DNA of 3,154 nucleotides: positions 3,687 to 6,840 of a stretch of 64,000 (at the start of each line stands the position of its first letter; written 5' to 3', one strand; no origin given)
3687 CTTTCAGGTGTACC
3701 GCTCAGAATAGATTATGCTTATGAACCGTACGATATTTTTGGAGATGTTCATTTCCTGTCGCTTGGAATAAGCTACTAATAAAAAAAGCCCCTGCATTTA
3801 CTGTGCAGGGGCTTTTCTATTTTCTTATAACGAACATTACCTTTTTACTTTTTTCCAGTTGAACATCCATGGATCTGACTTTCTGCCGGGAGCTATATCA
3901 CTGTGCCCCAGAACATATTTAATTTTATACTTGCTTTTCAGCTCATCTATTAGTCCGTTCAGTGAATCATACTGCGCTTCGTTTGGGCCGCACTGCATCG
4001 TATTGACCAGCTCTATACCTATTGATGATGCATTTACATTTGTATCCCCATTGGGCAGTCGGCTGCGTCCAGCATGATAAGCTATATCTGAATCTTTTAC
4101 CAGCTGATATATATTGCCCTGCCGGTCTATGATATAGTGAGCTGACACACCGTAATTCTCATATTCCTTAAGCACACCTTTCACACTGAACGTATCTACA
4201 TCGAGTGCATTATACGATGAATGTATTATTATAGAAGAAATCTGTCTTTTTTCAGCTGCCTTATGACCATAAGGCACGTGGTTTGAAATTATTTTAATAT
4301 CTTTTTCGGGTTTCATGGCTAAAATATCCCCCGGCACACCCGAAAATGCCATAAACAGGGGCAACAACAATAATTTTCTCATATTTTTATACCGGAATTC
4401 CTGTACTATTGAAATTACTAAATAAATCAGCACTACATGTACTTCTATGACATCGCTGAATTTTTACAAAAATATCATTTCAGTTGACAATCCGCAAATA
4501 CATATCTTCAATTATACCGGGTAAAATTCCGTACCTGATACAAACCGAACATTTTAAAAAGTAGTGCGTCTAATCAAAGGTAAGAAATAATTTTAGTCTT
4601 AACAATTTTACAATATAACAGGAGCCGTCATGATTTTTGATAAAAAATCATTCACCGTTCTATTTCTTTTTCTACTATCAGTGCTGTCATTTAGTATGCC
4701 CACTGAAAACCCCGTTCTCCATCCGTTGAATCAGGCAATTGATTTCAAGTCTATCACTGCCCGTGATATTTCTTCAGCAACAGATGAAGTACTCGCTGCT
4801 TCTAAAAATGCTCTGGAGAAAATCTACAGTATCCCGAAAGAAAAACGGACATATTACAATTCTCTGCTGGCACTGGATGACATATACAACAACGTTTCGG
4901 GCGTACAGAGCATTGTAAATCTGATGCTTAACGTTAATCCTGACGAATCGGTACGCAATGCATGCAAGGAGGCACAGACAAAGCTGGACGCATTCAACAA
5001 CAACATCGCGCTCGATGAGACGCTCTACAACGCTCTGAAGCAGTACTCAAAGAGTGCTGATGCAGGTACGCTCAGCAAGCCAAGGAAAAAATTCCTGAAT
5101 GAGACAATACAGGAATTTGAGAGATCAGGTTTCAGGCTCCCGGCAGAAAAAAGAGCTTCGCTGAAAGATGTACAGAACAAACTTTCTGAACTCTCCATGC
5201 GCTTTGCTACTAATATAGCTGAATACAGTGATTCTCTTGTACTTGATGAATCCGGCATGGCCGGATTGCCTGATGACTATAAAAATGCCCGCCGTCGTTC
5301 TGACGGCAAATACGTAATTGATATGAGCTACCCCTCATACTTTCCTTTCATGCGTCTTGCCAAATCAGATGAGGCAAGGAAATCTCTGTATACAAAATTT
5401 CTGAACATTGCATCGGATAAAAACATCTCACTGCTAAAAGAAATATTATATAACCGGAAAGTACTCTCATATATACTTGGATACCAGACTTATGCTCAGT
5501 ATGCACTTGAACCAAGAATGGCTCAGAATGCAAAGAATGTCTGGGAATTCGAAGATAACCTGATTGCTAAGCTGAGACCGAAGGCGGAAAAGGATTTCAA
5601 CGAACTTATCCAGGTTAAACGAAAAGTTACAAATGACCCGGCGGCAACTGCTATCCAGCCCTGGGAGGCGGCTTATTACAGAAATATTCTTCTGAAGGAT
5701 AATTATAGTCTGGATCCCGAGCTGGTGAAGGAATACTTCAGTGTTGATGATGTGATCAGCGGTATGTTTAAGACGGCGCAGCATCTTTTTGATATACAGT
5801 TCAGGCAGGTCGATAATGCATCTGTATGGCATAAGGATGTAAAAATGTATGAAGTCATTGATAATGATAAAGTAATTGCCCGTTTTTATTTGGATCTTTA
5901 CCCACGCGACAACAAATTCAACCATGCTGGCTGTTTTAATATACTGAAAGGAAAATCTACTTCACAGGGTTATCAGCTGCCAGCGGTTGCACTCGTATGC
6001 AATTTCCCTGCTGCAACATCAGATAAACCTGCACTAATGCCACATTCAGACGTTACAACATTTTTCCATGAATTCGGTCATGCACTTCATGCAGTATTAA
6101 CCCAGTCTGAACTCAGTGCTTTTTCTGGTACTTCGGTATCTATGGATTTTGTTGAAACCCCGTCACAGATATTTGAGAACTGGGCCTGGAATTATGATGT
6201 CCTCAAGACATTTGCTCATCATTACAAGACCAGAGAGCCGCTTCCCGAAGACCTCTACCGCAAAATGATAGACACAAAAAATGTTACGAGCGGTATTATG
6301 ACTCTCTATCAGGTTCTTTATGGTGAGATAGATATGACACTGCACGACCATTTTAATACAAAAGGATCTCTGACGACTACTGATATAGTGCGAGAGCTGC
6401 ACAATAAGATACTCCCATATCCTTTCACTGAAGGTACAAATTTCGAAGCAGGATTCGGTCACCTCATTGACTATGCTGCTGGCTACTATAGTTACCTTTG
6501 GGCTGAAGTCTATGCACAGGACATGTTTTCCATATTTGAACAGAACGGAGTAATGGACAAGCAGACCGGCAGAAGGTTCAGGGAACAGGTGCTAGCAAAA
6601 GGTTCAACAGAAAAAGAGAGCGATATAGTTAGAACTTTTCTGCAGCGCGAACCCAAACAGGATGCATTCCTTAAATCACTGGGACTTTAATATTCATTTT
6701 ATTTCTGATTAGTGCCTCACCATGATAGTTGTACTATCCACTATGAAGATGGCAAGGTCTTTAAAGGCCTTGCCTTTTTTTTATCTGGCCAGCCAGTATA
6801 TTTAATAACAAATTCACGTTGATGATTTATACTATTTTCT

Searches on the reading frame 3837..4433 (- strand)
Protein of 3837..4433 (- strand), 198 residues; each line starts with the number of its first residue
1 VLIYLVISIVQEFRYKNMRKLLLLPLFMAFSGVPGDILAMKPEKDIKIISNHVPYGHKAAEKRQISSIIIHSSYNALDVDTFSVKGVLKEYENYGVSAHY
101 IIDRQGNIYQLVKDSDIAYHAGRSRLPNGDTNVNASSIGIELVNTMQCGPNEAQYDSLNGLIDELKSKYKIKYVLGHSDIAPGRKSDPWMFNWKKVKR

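Call 46: search_protein_families(library=pfam, proteins=[window:3837-4433:-], max_evalue=0.0001)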
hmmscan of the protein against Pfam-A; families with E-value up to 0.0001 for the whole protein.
window:3837-4433:- (198 aa): 1 family
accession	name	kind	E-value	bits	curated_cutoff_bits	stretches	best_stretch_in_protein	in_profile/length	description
PF01510.30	Amidase_2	-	6.9e-29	101.3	26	1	62-188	2-129/131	N-acetylmuramoyl-L-alanine amidase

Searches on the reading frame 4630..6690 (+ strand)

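Call 46: search_protein_families(library=pfam, proteins=[window:4630-6690:+], max_evalue=0.0001)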
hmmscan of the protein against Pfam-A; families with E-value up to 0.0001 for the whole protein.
window:4630-6690:+ (686 aa): 3 families
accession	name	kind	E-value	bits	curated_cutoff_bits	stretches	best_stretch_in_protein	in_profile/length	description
PF01432.26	Peptidase_M3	-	9.2e-132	441.1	27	1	241-685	2-456/457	Peptidase family M3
PF19310.4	TOP_N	-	2.8e-09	37.2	27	1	72-175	20-123/123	Neurolysin/Thimet oligopeptidase, N-terminal domain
PF13398.12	Peptidase_M50B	-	9.5e-05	22.6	26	0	463-497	11-45/201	Peptidase M50B-like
